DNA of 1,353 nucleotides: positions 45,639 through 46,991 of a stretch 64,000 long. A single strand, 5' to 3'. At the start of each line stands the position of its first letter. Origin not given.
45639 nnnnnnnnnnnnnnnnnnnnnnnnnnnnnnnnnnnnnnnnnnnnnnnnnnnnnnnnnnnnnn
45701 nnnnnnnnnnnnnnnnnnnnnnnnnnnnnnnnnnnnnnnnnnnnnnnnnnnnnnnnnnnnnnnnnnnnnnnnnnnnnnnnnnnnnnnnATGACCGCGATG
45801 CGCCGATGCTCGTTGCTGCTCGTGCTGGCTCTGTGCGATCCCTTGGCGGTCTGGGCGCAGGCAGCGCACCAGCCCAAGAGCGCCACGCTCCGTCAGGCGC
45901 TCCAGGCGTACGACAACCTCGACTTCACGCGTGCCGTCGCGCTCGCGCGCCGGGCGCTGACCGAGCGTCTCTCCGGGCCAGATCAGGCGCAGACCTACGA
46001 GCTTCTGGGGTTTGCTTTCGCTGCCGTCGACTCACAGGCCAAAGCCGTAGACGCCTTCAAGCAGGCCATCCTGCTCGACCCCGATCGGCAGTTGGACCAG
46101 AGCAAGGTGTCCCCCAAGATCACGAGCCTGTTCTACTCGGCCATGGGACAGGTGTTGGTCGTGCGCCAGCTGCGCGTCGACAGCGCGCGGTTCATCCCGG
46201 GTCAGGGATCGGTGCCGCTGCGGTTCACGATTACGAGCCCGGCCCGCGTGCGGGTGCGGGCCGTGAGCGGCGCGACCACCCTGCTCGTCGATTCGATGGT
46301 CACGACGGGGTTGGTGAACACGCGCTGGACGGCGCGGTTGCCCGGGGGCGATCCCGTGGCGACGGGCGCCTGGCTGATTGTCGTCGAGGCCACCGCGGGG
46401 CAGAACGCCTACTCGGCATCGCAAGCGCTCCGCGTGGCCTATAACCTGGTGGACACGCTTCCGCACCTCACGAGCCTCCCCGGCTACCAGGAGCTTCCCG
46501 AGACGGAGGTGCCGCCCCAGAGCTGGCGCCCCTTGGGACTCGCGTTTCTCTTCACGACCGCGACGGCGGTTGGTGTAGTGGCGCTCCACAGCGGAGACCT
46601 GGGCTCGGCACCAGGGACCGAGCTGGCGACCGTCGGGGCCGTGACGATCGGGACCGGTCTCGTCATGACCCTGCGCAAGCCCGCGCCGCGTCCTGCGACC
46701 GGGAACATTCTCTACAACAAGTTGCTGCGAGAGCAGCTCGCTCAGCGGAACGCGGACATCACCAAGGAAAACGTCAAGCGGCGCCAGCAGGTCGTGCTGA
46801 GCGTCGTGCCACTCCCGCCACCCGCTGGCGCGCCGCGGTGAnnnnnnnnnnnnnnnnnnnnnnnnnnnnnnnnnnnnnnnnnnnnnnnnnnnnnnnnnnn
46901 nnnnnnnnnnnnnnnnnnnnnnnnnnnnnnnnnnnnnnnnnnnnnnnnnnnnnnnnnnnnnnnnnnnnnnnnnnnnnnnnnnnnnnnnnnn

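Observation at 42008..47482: Candidate trans-envelope signalling operon built around a Zn-ribbon / PEGA Ser/Thr kinase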

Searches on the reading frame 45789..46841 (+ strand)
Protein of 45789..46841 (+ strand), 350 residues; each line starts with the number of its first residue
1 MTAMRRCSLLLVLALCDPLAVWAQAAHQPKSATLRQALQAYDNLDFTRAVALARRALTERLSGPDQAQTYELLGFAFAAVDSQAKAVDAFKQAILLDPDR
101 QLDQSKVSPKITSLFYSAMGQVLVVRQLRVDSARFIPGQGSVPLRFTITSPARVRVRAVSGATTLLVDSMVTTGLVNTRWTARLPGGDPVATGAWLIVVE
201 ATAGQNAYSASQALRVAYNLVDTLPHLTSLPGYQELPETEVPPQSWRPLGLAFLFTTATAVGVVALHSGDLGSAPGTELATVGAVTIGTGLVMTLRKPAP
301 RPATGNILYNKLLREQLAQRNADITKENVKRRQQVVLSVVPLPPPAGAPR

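Call 3: search_protein_families(library=pfam, proteins=[window:45789-46841:+], max_evalue=0.1)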
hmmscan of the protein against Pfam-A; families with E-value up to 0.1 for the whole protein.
window:45789-46841:+ (350 aa): 4 families
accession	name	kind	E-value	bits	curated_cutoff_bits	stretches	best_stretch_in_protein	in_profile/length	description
PF07719.23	TPR_2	-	0.016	15.7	27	0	68-99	2-33/34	Tetratricopeptide repeat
PF23914.1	TPR_CcmH_CycH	-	0.034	14.4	42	0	59-101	41-84/158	Cytochrome c-type biogenesis protein H TPR domain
PF13424.12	TPR_12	-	0.05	14.2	30.1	0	37-94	10-72/77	Tetratricopeptide repeat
PF00515.34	TPR_1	-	0.055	13.8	27.8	0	68-99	2-33/34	Tetratricopeptide repeat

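Call 4: search_protein_families(library=ncbifam, proteins=[window:45789-46841:+], max_evalue=0.1)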
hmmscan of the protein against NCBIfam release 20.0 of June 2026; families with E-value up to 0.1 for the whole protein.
window:45789-46841:+ (350 aa): 6 families
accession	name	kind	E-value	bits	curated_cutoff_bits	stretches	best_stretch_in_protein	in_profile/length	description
TIGR02917.1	PEP_TPR_lipo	equivalog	8.2e-05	20.7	312.2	1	23-99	424-497/899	XrtA/PEP-CTERM system TPR-repeat protein PrsT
NF038027.1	TssQ_fam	subfamily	0.00022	21.7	65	1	27-105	3-82/100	TssQ family T6SS-associated lipoprotein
NF040959.1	MamA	equivalog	0.0043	16.5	200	1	44-100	119-172/204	magnetosome protein MamA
NF053520.1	HK_Porph_FimS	equivalog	0.014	13.6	600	1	48-106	25-82/618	sensor histidine kinase FimS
TIGR02521.1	type_IV_pilW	equivalog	0.049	13.2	154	1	31-99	32-97/234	type IV pilus biogenesis/stability protein PilW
NF008391.2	PRK11189.1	equivalog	0.071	12.6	250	0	51-101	82-133/297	lipoprotein NlpI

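Call 16: find_homologous_proteins(query=window:45789-46841:+, max_evalue=0.001)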
Query window:45789-46841:+ (350 aa): 1166 proteins with E <= 0.001 among 8000 candidates; the best 120 are listed.
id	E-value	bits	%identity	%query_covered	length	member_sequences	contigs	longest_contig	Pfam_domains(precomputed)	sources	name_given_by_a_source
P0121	7.7e-220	746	100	99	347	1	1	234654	-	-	-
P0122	1.2e-187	641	88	92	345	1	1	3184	-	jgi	-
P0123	1.4e-181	621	83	99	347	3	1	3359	-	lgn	-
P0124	8.2e-176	602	84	93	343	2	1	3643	-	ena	-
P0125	1.1e-163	562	85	93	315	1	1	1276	-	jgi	jgi:hypothetical protein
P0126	3.0e-161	554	74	99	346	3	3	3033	-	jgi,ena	-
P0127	6.1e-159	546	73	100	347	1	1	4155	-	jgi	jgi:hypothetical protein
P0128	6.3e-159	546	74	99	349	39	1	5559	-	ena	-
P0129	5.5e-157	540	75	95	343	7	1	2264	-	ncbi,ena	-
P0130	3.4e-156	537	73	100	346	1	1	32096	-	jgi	jgi:hypothetical protein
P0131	8.9e-156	536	75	99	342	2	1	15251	-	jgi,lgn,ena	-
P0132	5.7e-155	533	73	98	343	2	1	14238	-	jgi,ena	-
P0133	1.0e-154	532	72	100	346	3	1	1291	-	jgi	jgi:hypothetical protein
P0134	5.9e-153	527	72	99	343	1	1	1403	-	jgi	jgi:hypothetical protein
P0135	2.4e-152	525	72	99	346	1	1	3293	-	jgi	jgi:hypothetical protein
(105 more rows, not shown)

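Call 27: predict_structure(alignment_id=A2)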
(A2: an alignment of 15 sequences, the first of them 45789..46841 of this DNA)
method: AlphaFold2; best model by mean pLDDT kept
length: 350 residues; sequences in the alignment: 15
mean_pLDDT: 78.5   pTM: 0.55
mean pLDDT of the five models: 78.5, 76.7, 76.3, 62.6, 62.2
residues with pLDDT >= 90: 92; 70-90: 166; 50-70: 70; < 50: 22
segments of 3 or more residues with pLDDT < 50: 1-4, 17-25, 269-272, 346-350
pLDDT, mean of each block of 10 residues (from residue 1): 50 52 55 91 92 91 87 91 90 87 76 86 88 81 91 93 91 92 86 92 88 86 72 80 67 69 57 56 69 67 84 88 77 68 55
secondary structure, 60 per line:
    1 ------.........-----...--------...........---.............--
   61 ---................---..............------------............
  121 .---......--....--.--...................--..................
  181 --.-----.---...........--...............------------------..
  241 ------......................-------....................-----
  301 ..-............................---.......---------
elements in order: H7-15 H32-42 H46-58 H64-79 H83-96 H109-121 E125-130 E133-136 E142-160 E163-180 E193-203 E206-220 H247-268 H276-295 H304-331 E335-341

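Call 28: search_protein_representatives(alignment_id=A2)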
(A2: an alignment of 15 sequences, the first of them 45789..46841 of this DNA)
Query: 15 sequences, 346 profile positions. Proteins with E-value up to 0.001 (for the whole library): 3077; up to 1e-10: 402; up to 1e-30: 68. The best 150 are listed.
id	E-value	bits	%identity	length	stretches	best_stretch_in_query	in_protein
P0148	2.4e-183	625.1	-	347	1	1-345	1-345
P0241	2.2e-134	464.1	-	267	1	1-274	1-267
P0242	1.6e-131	454.7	-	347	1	2-343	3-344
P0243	9.1e-119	412.8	-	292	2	2-179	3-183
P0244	2.6e-111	388.3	-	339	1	9-341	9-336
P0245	1.2e-108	379.6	-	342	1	12-339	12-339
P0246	1.9e-98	346.0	-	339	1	9-340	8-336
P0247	4.9e-96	338.0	-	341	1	11-342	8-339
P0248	3.2e-94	332.1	-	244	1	81-272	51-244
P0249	1.4e-93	330.0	-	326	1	146-343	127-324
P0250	2.4e-89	316.0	-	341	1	8-340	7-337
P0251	2.3e-86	306.2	-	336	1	3-341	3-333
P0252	7.4e-86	304.6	-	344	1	14-342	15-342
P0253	1.1e-83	297.5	-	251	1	92-343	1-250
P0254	1.6e-82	293.6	-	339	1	6-340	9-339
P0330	2.9e-22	95.4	-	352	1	11-337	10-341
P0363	3.2e-18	82.1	-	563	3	33-331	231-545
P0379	6.7e-17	77.8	-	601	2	83-337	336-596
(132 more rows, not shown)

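Call 32: find_homologous_proteins(query=A4, max_evalue=0.001)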
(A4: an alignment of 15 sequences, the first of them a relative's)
Query A4 (15 sequences) (352 aa, profile of the alignment): 32 proteins with E <= 0.001 among 8000 candidates.
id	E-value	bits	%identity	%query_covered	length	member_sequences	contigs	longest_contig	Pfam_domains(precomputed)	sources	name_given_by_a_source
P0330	6.1e-123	428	100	100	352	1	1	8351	PF13860.13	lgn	-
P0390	2.2e-111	390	75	95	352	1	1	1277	-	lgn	-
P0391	7.3e-106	372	42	91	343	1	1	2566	-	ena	-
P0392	1.5e-105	371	43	88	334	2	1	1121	-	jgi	jgi:hypothetical protein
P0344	3.3e-105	370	28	87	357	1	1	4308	-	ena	-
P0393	1.3e-100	355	37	93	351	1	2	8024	-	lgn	-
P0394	3.9e-96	340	37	91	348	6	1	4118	-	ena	-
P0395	2.9e-87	311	29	70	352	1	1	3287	-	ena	-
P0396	7.2e-86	306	28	89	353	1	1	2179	-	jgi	jgi:hypothetical protein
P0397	1.2e-82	296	28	43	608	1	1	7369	PF08308.18,PF13860.13,PF13620.13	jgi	jgi:hypothetical protein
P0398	2.2e-82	295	30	43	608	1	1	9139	PF08308.18,PF13860.13,PF13620.13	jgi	jgi:hypothetical protein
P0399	1.8e-80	289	30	95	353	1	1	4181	-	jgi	jgi:hypothetical protein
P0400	6.6e-80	287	29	93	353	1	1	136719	-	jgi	-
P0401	8.2e-80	287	35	28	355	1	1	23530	-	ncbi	-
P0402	2.4e-77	278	31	34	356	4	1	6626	-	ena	-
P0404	1.3e-74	269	26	95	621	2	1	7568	PF08308.18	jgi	-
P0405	1.8e-71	259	30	45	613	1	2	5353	PF08308.18,PF13620.13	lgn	-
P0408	4.0e-42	163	29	81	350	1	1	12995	-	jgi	jgi:hypothetical protein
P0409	7.7e-17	79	38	11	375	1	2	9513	PF13505.13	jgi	jgi:opacity protein-like surface antigen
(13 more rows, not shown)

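Call 33: find_encoding_contigs(protein=P0400, flank=10000, max_places=2)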
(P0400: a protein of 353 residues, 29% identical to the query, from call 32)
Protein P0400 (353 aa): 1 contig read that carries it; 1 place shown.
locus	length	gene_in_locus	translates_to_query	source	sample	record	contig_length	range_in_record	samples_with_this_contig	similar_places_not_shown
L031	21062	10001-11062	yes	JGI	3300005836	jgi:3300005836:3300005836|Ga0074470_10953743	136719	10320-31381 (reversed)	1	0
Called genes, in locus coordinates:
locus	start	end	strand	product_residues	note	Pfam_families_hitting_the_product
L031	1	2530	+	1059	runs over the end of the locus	PF00873:ACR_tran, PF03176:MMPL (weak)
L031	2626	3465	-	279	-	PF02621:VitK2_biosynth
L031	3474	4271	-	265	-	PF12773:DZR, PF13240:Zn_Ribbon_1 (weak), PF13248:Zn_ribbon_3 (weak)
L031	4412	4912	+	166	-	PF14361:RsbRD_N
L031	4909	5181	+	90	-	-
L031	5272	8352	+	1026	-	PF02368:Big_2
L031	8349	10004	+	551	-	PF00069:Pkinase, PF07714:PK_Tyr_Ser-Thr, PF03109:ABC1 (weak), PF08308:PEGA (faint)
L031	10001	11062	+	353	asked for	-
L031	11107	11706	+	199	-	-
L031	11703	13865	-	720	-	PF02897:Peptidase_S9_N, PF00326:Peptidase_S9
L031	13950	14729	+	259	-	PF00702:Hydrolase, PF13344:Hydrolase_6, PF13419:HAD_2 (faint), PF13242:Hydrolase_like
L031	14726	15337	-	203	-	PF02870:Methyltransf_1N, PF01035:DNA_binding_1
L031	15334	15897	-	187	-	PF04542:Sigma70_r2, PF08281:Sigma70_r4_2, PF04545:Sigma70_r4 (weak)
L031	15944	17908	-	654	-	PF00890:FAD_binding_2 (faint), PF01266:DAO (weak), PF00732:GMC_oxred_N, PF05199:GMC_oxred_C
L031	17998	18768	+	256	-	PF01551:Peptidase_M23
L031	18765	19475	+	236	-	-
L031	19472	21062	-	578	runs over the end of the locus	PF00916:Sulfate_transp, PF01740:STAS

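Call 34: find_encoding_contigs(protein=P0401, flank=10000, max_places=2)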
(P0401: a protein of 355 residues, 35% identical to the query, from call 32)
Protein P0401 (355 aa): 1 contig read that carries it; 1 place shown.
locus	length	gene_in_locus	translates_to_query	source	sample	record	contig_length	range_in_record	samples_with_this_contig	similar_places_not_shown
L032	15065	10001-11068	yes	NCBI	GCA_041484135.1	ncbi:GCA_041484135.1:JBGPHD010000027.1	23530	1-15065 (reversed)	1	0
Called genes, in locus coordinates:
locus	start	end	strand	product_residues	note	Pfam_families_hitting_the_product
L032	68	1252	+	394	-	PF14054:DUF4249 (faint)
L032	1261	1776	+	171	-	PF14361:RsbRD_N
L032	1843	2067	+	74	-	-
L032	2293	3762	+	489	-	PF03951:Gln-synt_N, PF00120:Gln-synt_C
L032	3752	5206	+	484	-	PF03951:Gln-synt_N, PF00120:Gln-synt_C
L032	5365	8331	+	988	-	PF02368:Big_2 (weak), PF02369:Big_1 (faint)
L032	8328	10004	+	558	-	PF00069:Pkinase, PF07714:PK_Tyr_Ser-Thr, PF01636:APH (faint), PF03109:ABC1 (weak)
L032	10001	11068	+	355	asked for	-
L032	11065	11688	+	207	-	-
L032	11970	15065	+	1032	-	?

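Call 35: find_encoding_contigs(protein=P0398, flank=10000, max_places=2)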
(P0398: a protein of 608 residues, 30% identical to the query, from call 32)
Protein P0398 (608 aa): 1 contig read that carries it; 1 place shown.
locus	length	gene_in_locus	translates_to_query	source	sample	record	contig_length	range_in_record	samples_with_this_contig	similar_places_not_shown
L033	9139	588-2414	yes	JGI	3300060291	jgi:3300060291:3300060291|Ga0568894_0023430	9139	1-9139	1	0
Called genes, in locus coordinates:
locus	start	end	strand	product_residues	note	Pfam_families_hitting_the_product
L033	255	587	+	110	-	-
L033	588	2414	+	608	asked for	PF13620:CarboxypepD_reg (faint), PF13860:FlgD_ig (faint), PF08308:PEGA (weak)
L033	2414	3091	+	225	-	-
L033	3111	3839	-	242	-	PF00498:FHA, PF16697:Yop-YscD_cpl, PF00498:FHA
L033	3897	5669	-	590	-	PF00005:ABC_tran, PF13304:AAA_21 (faint), PF00005:ABC_tran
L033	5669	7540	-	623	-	PF00501:AMP-binding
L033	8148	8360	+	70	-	PF00313:CSD, PF08206:OB_RNB (weak)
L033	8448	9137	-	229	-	PF17389:Bac_rhamnosid6H, PF17390:Bac_rhamnosid_C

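Call 36: search_protein_families(library=pfam, proteins=[L031:4412-4912:+, L031:4909-5181:+, L032:1261-1776:+, L032:1843-2067:+, L031:11107-11706:+, L032:11065-11688:+, L033:2414-3091:+, L033:255-587:+, L031:5272-8352:+], max_evalue=0.1)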
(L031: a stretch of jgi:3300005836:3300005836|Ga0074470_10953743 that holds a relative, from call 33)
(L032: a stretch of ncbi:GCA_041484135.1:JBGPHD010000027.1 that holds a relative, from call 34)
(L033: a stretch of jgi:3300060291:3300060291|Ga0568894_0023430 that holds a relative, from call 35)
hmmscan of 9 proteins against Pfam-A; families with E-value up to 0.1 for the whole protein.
L031:4412-4912:+ (166 aa): 1 family
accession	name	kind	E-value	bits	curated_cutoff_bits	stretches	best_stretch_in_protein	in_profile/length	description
PF14361.12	RsbRD_N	-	1e-06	29.8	24.3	1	13-111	3-103/104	RsbT co-antagonist protein rsbRD N-terminal domain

L031:4909-5181:+ (90 aa): 0 families

L032:1261-1776:+ (171 aa): 1 family
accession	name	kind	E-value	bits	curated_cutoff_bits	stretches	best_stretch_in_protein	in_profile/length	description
PF14361.12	RsbRD_N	-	5.8e-05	24.2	24.3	1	14-113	4-103/104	RsbT co-antagonist protein rsbRD N-terminal domain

L032:1843-2067:+ (74 aa): 0 families

L031:11107-11706:+ (199 aa): 0 families

L032:11065-11688:+ (207 aa): 0 families

L033:2414-3091:+ (225 aa): 0 families

L033:255-587:+ (110 aa): 0 families

L031:5272-8352:+ (1026 aa): 2 families
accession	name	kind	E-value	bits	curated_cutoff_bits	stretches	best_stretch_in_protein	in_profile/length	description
PF02368.24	Big_2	-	2.5e-07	31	22.8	1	69-129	16-72/79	Bacterial Ig-like domain (group 2)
PF18565.7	Glyco_hydro2_C5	-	0.0068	16.7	32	0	643-674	9-40/103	Glycoside hydrolase family 2 C-terminal domain 5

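Call 39: find_encoding_contigs(protein=P0408, flank=10000, max_places=2)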
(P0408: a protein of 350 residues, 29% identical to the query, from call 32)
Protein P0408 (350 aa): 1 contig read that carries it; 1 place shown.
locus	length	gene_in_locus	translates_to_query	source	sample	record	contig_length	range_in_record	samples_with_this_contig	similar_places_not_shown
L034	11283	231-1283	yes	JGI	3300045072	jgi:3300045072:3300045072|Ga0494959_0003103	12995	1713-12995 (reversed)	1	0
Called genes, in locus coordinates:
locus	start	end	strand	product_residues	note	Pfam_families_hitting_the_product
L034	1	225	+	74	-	?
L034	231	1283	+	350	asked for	-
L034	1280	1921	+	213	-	-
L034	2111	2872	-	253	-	PF10531:SLBB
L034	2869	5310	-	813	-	PF02706:Wzz (weak), PF13807:GNVR, PF01656:CbiA (faint), PF13614:AAA_31 (weak)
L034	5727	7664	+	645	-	-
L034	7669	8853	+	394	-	PF00155:Aminotran_1_2, PF01041:DegT_DnrJ_EryC1, PF01053:Cys_Met_Meta_PP (weak), PF01212:Beta_elim_lyase (weak)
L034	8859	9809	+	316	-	PF00551:Formyl_trans_N, PF02911:Formyl_trans_C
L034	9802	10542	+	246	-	PF02585:PIG-L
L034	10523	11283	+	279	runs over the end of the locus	PF02397:Bac_transf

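Call 40: find_encoding_contigs(protein=P0330, flank=10000, max_places=2)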
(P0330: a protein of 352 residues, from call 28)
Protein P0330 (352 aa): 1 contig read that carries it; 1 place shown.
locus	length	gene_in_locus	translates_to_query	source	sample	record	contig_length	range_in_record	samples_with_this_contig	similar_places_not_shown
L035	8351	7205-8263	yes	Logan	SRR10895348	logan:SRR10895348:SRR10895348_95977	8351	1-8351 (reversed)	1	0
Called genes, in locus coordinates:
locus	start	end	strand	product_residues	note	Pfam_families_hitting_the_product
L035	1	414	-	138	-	?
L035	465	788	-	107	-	PF11009:BrxC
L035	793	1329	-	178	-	PF01661:Macro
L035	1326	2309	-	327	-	PF00483:NTP_transferase, PF12804:NTP_transf_3, PF25087:GMPPB_C (faint)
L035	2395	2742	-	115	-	PF01050:MannoseP_isomer, PF07883:Cupin_2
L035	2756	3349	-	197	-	PF13187:Fer4_9 (faint), PF13534:Fer4_17 (faint), PF12797:Fer4_2 (faint), PF00037:Fer4 (faint), PF12838:Fer4_7 (weak), PF13237:Fer4_10 (weak), PF14697:Fer4_21 (weak), PF12838:Fer4_7 (weak), +2 more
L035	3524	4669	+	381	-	-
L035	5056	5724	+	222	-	-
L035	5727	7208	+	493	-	PF00069:Pkinase, PF07714:PK_Tyr_Ser-Thr, PF03109:ABC1 (weak), PF01636:APH (weak), PF08308:PEGA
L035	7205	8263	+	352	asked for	PF13860:FlgD_ig (weak)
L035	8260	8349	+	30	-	?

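Call 41: find_encoding_contigs(protein=P0393, flank=10000, max_places=2)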
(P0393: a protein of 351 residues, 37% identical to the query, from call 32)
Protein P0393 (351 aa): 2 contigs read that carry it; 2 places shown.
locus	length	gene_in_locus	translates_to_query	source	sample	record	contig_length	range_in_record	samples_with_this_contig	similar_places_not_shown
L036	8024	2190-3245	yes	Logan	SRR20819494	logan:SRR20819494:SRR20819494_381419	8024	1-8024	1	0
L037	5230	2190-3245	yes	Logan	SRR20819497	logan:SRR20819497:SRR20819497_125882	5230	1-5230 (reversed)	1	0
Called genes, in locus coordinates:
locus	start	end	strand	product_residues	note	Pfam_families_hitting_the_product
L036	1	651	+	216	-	?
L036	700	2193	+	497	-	PF00069:Pkinase, PF07714:PK_Tyr_Ser-Thr, PF08308:PEGA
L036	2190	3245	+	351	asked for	-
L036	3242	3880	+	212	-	-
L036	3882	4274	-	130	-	PF01906:YbjQ_1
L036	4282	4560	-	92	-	-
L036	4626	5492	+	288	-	PF01925:TauE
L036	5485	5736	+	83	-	-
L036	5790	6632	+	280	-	PF03446:NAD_binding_2 (weak), PF03807:F420_oxidored, PF02153:PDH_N, PF20463:PDH_C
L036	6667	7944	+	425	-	PF00275:EPSP_synthase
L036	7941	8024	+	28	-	?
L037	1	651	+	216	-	?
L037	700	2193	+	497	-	PF00069:Pkinase, PF07714:PK_Tyr_Ser-Thr, PF08308:PEGA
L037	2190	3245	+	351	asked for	-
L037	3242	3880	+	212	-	-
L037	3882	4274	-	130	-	PF01906:YbjQ_1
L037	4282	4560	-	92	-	-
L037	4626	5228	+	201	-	?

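Call 44: list_cluster_members(proteins=[P0401, P0400, P0408, P0330, P0393, P0398, P0404, P0409])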
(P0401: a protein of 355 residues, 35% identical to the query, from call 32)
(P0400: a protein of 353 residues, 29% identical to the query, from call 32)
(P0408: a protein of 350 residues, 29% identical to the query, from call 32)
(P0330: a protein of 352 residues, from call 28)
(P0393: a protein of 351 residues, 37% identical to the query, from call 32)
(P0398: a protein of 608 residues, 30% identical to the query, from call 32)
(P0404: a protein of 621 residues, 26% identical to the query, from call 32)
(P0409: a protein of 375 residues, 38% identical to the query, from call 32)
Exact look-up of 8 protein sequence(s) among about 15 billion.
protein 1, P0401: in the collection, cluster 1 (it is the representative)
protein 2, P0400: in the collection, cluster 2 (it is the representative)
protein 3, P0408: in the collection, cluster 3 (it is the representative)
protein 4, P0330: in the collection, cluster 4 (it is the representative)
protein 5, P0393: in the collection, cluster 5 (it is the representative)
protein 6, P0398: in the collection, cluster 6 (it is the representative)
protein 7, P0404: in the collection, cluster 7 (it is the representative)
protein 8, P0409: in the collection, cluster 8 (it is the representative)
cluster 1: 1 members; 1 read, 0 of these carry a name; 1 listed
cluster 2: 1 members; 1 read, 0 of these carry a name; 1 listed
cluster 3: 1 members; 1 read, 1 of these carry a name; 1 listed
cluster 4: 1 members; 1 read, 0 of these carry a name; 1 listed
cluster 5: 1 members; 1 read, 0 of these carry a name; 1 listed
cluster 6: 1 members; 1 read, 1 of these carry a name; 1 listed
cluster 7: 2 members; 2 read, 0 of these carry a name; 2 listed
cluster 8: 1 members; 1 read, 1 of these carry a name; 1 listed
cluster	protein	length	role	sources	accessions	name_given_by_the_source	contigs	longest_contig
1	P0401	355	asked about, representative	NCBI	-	-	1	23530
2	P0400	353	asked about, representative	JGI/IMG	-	-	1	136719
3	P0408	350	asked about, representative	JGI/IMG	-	hypothetical protein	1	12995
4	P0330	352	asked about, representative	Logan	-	-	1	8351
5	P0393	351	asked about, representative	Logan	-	-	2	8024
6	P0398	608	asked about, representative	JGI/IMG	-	hypothetical protein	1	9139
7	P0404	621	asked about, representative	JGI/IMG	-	-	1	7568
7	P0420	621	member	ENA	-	-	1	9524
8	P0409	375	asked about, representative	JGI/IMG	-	opacity protein-like surface antigen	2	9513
